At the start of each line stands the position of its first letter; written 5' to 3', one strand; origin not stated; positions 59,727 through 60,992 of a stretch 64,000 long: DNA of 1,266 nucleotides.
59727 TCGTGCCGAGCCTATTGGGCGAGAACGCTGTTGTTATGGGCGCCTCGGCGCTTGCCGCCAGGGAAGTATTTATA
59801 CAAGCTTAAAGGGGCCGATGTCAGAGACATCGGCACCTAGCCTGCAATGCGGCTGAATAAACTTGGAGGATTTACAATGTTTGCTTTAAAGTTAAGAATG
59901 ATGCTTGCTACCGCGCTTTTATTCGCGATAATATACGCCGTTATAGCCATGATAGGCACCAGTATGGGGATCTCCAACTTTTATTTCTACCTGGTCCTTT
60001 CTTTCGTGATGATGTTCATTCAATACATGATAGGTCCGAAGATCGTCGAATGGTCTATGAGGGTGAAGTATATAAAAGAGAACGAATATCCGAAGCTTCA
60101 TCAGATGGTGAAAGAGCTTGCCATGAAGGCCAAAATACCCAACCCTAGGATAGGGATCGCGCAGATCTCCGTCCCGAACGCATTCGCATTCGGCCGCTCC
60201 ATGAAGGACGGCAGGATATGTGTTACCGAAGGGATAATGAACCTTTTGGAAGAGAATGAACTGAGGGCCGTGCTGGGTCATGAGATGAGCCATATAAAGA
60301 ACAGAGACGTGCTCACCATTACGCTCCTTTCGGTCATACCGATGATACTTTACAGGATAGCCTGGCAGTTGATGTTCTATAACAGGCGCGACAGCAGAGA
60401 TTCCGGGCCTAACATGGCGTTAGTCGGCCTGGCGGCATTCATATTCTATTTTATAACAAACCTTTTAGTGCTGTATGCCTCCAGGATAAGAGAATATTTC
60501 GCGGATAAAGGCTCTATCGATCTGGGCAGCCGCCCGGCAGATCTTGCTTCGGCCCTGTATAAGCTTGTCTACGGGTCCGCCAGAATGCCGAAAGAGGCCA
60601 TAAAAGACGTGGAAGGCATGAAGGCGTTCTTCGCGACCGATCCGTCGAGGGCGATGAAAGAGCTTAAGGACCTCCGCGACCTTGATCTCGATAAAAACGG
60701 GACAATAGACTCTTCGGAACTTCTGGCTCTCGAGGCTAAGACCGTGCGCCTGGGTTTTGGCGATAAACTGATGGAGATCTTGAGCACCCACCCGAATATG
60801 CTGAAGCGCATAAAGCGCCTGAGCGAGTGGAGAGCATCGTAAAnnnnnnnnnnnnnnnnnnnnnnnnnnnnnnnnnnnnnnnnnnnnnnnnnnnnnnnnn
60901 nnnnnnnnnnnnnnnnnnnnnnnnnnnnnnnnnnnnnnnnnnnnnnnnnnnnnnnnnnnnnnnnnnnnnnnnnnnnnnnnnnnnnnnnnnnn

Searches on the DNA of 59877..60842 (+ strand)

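Call 40: search_with_rna_model(model_id=R1, sources=[L080, L081, L082, L083, L084], max_evalue=1)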
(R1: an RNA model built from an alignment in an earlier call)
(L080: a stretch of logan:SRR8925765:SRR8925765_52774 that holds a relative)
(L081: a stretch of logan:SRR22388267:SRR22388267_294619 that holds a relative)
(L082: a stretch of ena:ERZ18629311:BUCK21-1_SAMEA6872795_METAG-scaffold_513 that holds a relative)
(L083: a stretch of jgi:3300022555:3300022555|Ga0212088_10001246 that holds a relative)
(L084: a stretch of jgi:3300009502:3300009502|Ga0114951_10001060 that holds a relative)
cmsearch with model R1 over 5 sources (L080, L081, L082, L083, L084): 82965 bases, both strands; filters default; matches with E-value up to 1: 3.
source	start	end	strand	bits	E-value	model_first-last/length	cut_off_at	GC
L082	12518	12538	+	10.1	0.73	26-46/58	no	0.43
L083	12518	12538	+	10.1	0.73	26-46/58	no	0.43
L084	12518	12538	+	10.1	0.73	26-46/58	no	0.43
